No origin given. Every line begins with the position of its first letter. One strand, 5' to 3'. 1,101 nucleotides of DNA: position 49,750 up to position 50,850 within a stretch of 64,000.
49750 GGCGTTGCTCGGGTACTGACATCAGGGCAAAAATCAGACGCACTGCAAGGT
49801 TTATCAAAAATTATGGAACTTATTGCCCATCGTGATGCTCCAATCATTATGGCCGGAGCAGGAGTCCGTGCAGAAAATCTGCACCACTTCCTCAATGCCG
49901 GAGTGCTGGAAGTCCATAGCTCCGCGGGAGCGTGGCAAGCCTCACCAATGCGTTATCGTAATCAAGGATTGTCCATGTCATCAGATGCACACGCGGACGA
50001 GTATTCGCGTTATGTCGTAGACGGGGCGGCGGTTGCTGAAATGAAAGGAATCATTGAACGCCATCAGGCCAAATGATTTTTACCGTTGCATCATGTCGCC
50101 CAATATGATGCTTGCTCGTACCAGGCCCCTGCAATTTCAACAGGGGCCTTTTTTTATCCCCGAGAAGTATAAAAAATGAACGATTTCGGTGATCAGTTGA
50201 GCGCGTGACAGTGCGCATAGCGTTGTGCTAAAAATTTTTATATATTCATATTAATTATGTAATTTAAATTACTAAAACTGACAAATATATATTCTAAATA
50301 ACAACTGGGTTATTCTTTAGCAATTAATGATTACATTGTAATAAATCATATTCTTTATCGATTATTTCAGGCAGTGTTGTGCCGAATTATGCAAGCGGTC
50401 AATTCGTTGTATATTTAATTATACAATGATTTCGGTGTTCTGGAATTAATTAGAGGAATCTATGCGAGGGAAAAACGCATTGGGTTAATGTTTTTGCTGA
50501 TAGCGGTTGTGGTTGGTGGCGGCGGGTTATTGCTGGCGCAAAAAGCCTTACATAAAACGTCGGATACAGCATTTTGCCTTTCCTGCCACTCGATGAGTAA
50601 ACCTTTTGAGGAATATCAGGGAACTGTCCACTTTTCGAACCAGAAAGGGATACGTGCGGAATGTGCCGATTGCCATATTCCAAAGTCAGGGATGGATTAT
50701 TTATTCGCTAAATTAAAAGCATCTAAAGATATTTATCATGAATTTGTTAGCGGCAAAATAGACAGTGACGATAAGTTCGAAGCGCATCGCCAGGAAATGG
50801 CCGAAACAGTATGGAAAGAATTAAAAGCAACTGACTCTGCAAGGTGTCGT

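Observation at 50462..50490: Apparent 1-nt deletion in an A-run at the torY 5' end creates an 8-codon uORF overlapping the next ATG (TAATG)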

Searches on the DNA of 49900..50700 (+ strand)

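Call 3: search_dna_similar(query=window:50300-50700:+, collection=ecoli_genomes, mode=near, max_rows=40, rows=spread)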
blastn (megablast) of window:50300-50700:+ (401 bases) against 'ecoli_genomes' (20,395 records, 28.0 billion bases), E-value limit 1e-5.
Records with a match: 5418; places in all: 5474; records where one place covers at least 80% of the query: 5388.
Genomes with a match: 5418 of 5426; with a place that covers at least 80% of the query: 5388. Places per genome that has any: lowest 1, median 1, highest 2. On chromosomes: 5472 places; on plasmids: 2.
Best place of each record, by identity: >=99% 456; 95-99% 4961; 90-95% 1.
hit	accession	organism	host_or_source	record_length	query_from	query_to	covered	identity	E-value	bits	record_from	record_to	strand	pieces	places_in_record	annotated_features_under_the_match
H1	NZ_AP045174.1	Escherichia coli strain JNEC-KY178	Homo sapiens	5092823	1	401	100%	100.0%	0e+0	741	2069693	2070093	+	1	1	torY: NapC/NirT family cytochrome c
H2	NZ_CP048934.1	Escherichia coli strain 190693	Homo sapiens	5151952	1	401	100%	99.5%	0e+0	730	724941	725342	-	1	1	torY: NapC/NirT family cytochrome c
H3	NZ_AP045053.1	Escherichia coli strain JNE25-003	Homo sapiens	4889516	1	401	100%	99.5%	0e+0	730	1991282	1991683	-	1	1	torY: NapC/NirT family cytochrome c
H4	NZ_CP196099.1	Escherichia coli strain EC2202095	Homo sapiens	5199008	1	401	100%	99.0%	0e+0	719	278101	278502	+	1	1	torY: NapC/NirT family cytochrome c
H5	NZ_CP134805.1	Escherichia coli strain E7-1N7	agricultural environment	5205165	1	401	100%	98.3%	0e+0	702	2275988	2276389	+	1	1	torY: NapC/NirT family cytochrome c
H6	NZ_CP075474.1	Escherichia coli strain NT1N28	pig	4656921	3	401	100%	98.0%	0e+0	695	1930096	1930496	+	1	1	torY: NapC/NirT family cytochrome c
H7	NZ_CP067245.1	Escherichia coli strain OW1E2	surface water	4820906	3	401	100%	98.0%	0e+0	695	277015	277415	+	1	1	torY: NapC/NirT family cytochrome c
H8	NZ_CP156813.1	Escherichia coli strain PKF8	Milvus migrans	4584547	3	401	100%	98.0%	0e+0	695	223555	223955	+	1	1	torY: NapC/NirT family cytochrome c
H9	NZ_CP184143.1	Escherichia coli strain F11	Homo sapiens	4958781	3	401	100%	98.0%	0e+0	695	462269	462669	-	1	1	torY: NapC/NirT family cytochrome c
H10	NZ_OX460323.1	Escherichia coli strain EC0026B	Derived from parental isolate EC0026B ...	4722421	3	401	100%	98.0%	0e+0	695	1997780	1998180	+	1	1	torY: NapC/NirT family cytochrome c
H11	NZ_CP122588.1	Escherichia coli strain ETEC6335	Sus scrofa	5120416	1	401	100%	97.3%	0e+0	682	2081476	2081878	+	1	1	torY: NapC/NirT family cytochrome c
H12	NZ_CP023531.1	Escherichia coli strain FDAARGOS_401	Homo sapiens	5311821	3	401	100%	97.8%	0e+0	689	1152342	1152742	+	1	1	torY: NapC/NirT family cytochrome c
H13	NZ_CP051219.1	Escherichia coli strain SFE8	swine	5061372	3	401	100%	97.8%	0e+0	689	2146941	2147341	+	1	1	torY: NapC/NirT family cytochrome c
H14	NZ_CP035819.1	Escherichia coli strain WS3294A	Homo sapiens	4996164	3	401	100%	97.8%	0e+0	689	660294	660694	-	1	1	torY: NapC/NirT family cytochrome c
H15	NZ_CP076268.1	Escherichia coli strain D217-5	Homo sapiens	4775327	3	401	100%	97.8%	0e+0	689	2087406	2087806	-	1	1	torY: NapC/NirT family cytochrome c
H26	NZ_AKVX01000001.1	Escherichia coli str. K-12 substr. MG1655 strain K-12 ...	-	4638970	3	401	100%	97.3%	0e+0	678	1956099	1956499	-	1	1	torY: NapC/NirT family cytochrome c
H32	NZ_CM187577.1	Escherichia coli strain EcN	Laboratory culture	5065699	1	401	100%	96.5%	0e+0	665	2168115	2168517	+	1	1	torY: NapC/NirT family cytochrome c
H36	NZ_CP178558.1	Escherichia coli strain GCU-H1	Tursiops truncates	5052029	1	401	100%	96.3%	0e+0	660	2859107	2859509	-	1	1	torY: NapC/NirT family cytochrome c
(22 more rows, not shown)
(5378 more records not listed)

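Call 4: get_annotated_region(hit=H1, flank=1500)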
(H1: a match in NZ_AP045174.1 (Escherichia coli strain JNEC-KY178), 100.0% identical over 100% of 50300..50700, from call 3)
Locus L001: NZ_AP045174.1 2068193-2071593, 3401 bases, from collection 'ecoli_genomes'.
description: Escherichia coli strain JNEC-KY178 chromosome, complete genome
organism: Escherichia coli strain JNEC-KY178 (NCBI taxid 562)
replicon: chromosome; assembly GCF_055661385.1
host: Homo sapiens; source: clinical; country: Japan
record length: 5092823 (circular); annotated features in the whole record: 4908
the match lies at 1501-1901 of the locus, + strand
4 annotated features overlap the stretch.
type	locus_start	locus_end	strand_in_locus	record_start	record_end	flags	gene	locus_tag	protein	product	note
CDS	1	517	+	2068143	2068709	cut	yecM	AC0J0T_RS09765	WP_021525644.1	VOC family protein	-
CDS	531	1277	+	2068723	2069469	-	cutC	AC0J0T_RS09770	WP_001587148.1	copper homeostasis protein CutC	-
CDS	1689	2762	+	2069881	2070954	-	torY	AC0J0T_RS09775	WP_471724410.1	NapC/NirT family cytochrome c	-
CDS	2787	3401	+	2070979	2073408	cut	torZ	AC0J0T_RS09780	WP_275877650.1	trimethylamine N-oxide reductase TorZ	-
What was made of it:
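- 50488..50490 (+): ATG (Met10 of full-length TorY) overlapping the uORF stop (TAATG). It is the only canonical start left for the torY body. PGAP uses it as the start in JNEC-KY178 (call 4).
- On TorY / TorC-type NapC-NirT pentahaem cytochrome c: RefSeq names it torY (call 4).
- Closest known: Homopolymer frameshift pseudogenes in enterobacterial genomes. Different: A fortuitous in-frame ATG right at the new stop leaves 97.5% of the protein translatable, so annotation pipelines do not flag it as a pseudogene (call 4).
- PGAP accepts it as an intact CDS (call 4).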

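Call 5: get_annotated_region(hit=H2, flank=1500)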
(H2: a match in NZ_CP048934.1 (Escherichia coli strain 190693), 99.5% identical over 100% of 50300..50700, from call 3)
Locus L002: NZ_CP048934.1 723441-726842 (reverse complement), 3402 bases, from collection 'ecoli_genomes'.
description: Escherichia coli strain 190693 chromosome, complete genome
organism: Escherichia coli strain 190693 (NCBI taxid 562)
replicon: chromosome; assembly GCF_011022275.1
host: Homo sapiens; source: Blood culture; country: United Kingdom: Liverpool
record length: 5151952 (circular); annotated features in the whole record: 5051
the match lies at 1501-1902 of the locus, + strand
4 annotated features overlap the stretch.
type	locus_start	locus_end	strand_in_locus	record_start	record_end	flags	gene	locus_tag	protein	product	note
CDS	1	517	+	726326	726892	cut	yecM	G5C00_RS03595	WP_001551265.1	VOC family protein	-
CDS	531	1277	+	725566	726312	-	cutC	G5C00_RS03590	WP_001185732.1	copper homeostasis protein CutC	-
CDS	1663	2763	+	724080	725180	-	torY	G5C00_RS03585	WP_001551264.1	NapC/NirT family cytochrome c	-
CDS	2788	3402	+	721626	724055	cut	torZ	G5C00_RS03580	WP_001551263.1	trimethylamine N-oxide reductase TorZ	-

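Call 6: get_annotated_region(hit=H26, flank=1500)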
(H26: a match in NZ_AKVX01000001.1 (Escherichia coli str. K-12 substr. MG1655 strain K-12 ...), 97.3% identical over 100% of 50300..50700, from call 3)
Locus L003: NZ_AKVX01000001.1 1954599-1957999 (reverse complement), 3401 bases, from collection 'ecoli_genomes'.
description: Escherichia coli str. K-12 substr. MG1655 strain K-12 chromosome, whole genome shotgun sequence
organism: Escherichia coli str. K-12 substr. MG1655 strain K-12 substr. MG1655 (NCBI taxid 511145)
replicon: chromosome; assembly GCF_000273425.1
host: -; source: -; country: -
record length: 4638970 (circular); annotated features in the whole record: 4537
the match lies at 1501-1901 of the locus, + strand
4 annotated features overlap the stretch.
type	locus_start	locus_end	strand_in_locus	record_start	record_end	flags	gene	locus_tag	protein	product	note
CDS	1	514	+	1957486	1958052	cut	yecM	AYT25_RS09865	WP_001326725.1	VOC family protein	-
CDS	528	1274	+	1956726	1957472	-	cutC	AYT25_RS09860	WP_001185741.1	copper homeostasis protein CutC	-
CDS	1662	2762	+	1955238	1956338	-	torY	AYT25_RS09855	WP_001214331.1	NapC/NirT family cytochrome c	-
CDS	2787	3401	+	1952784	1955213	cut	torZ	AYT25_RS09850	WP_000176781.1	trimethylamine N-oxide reductase TorZ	-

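Call 7: get_annotated_region(hit=H32, flank=1500)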
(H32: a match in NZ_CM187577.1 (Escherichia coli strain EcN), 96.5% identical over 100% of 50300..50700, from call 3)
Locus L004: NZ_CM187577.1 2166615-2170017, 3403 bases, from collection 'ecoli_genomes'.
description: Escherichia coli strain EcN chromosome, whole genome shotgun sequence
organism: Escherichia coli strain EcN (NCBI taxid 562)
replicon: chromosome; assembly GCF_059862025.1
host: -; source: Laboratory culture; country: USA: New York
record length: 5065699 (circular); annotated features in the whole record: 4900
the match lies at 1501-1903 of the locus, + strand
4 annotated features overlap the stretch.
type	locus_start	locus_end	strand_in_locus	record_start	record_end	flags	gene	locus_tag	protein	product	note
CDS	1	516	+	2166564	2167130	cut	yecM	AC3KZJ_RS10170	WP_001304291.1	VOC family protein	-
CDS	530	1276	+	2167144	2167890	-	cutC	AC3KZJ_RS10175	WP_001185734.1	copper homeostasis protein CutC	-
CDS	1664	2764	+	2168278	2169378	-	torY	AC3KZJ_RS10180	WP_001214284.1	NapC/NirT family cytochrome c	-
CDS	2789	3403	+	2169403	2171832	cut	torZ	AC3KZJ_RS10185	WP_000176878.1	trimethylamine N-oxide reductase TorZ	-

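Call 9: search_dna_similar(query=window:50446-50487:+, collection=ecoli_genomes, mode=near, max_rows=60, rows=best, max_evalue=0.001)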
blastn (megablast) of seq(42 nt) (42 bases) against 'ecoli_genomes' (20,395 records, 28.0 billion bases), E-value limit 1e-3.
Records with a match: 3350; places in all: 3352; records where one place covers at least 80% of the query: 3350.
Genomes with a match: 3350 of 5426; with a place that covers at least 80% of the query: 3350. Places per genome that has any: lowest 1, median 1, highest 2. On chromosomes: 3350 places; on plasmids: 2.
Best place of each record, by identity: >=99% 3; 95-99% 3344; 90-95% 3.
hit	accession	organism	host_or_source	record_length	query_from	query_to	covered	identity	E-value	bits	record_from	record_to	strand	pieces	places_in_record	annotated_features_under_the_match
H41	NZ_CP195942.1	Escherichia coli strain C1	Raw wastewater influent sample from the ...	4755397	1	42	100%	100.0%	8e-13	79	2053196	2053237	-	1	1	torY: NapC/NirT family cytochrome c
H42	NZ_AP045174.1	Escherichia coli strain JNEC-KY178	Homo sapiens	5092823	1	42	100%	100.0%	8e-13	79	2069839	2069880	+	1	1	none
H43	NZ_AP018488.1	Escherichia coli O157:H7 strain PV15-279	Homo sapiens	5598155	1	42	100%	97.7%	4e-11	73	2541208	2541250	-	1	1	torY: NapC/NirT family cytochrome c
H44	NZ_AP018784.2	Escherichia coli strain SK1144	-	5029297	1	42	100%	97.7%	4e-11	73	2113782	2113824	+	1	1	torY: NapC/NirT family cytochrome c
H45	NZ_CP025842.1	Escherichia coli strain 720632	Homo sapiens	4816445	1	42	100%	97.7%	4e-11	73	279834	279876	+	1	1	torY: NapC/NirT family cytochrome c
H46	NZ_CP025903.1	Escherichia coli strain 300709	Homo sapiens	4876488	1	42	100%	97.7%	4e-11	73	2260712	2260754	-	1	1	torY: NapC/NirT family cytochrome c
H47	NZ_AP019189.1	Escherichia coli strain M217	Homo sapiens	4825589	1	42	100%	97.7%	4e-11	73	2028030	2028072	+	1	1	torY: NapC/NirT family cytochrome c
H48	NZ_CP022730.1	Escherichia coli strain SA186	Homo sapiens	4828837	1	42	100%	97.7%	4e-11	73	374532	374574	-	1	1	torY: NapC/NirT family cytochrome c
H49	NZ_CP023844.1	Escherichia coli strain 4/1-1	Homo sapiens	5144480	1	42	100%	97.7%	4e-11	73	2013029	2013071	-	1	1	torY: NapC/NirT family cytochrome c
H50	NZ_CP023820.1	Escherichia coli strain 7/2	Homo sapiens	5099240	1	42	100%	97.7%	4e-11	73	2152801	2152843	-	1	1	torY: NapC/NirT family cytochrome c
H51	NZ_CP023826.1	Escherichia coli strain 4/4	Homo sapiens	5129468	1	42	100%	97.7%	4e-11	73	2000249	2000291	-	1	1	torY: NapC/NirT family cytochrome c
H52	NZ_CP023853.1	Escherichia coli strain 2/0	Homo sapiens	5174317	1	42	100%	97.7%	4e-11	73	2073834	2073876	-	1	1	torY: NapC/NirT family cytochrome c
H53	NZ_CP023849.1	Escherichia coli strain 4/0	Homo sapiens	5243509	1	42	100%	97.7%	4e-11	73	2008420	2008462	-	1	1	torY: NapC/NirT family cytochrome c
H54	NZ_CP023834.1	Escherichia coli strain 4/2-1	Homo sapiens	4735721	1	42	100%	97.7%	4e-11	73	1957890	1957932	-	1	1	torY: NapC/NirT family cytochrome c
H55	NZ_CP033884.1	Escherichia coli strain 50579417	Homo sapiens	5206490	1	42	100%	97.7%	4e-11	73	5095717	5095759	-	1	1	torY: NapC/NirT family cytochrome c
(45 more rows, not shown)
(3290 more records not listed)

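Call 10: search_dna_similar(query=window:50458-50487:+, collection=ecoli_genomes, mode=near, max_rows=30, max_evalue=10)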
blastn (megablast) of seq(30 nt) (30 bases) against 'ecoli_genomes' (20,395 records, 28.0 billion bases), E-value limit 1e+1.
Records with a match: 9; places in all: 9; records where one place covers at least 80% of the query: 9.
Genomes with a match: 9 of 5426; with a place that covers at least 80% of the query: 9. Places per genome that has any: lowest 1, median 1, highest 1. On chromosomes: 9 places; on plasmids: 0.
Best place of each record, by identity: >=99% 9.
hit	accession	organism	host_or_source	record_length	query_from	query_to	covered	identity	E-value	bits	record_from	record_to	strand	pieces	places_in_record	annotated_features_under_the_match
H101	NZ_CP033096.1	Escherichia coli strain CP53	pig feces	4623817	1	30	100%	100.0%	1e-6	57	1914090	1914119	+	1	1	torY: NapC/NirT family cytochrome c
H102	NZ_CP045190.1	Escherichia coli strain NT1F31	pig manure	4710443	1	30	100%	100.0%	1e-6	57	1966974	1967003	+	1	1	torY: NapC/NirT family cytochrome c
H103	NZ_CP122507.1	Escherichia coli strain W444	pig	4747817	1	30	100%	100.0%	1e-6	57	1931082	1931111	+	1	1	torY: NapC/NirT family cytochrome c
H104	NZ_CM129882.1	Escherichia coli strain MB06234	seawater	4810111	1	30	100%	100.0%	1e-6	57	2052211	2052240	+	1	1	torY: NapC/NirT family cytochrome c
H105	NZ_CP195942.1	Escherichia coli strain C1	Raw wastewater influent sample from the ...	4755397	1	30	100%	100.0%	1e-6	57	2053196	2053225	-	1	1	torY: NapC/NirT family cytochrome c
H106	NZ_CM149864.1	Escherichia coli strain LCP22S3_I2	Sus scrofa domesticus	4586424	1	30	100%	100.0%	1e-6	57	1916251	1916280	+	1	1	torY: NapC/NirT family cytochrome c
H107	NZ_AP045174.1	Escherichia coli strain JNEC-KY178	Homo sapiens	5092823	1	30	100%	100.0%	1e-6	57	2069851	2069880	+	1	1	none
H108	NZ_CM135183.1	Escherichia coli strain Z1324SEC0014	Swine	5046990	1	30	100%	100.0%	1e-6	57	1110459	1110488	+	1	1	torY: NapC/NirT family cytochrome c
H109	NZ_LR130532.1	Escherichia coli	Homo sapiens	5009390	1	30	100%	100.0%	1e-6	57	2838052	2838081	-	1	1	torY: NapC/NirT family cytochrome c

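Call 13: get_annotated_region(hit=H41, flank=1700)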
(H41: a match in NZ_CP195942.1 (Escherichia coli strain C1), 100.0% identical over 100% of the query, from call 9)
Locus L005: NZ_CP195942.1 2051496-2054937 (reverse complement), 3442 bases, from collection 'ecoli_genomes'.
description: Escherichia coli strain C1 chromosome, complete genome
organism: Escherichia coli strain C1 (NCBI taxid 562)
replicon: chromosome; assembly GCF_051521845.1
host: -; source: Raw wastewater influent sample from the Panama City Wastewater Treatment Plant; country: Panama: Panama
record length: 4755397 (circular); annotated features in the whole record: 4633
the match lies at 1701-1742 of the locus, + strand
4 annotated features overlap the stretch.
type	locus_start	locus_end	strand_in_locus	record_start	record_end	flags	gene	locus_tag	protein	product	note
CDS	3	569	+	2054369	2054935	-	yecM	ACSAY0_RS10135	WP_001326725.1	VOC family protein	-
CDS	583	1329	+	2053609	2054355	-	cutC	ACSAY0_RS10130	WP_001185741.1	copper homeostasis protein CutC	-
CDS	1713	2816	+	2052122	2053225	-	torY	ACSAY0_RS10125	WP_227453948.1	NapC/NirT family cytochrome c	-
CDS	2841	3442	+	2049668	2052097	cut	torZ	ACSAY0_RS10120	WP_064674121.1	trimethylamine N-oxide reductase TorZ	-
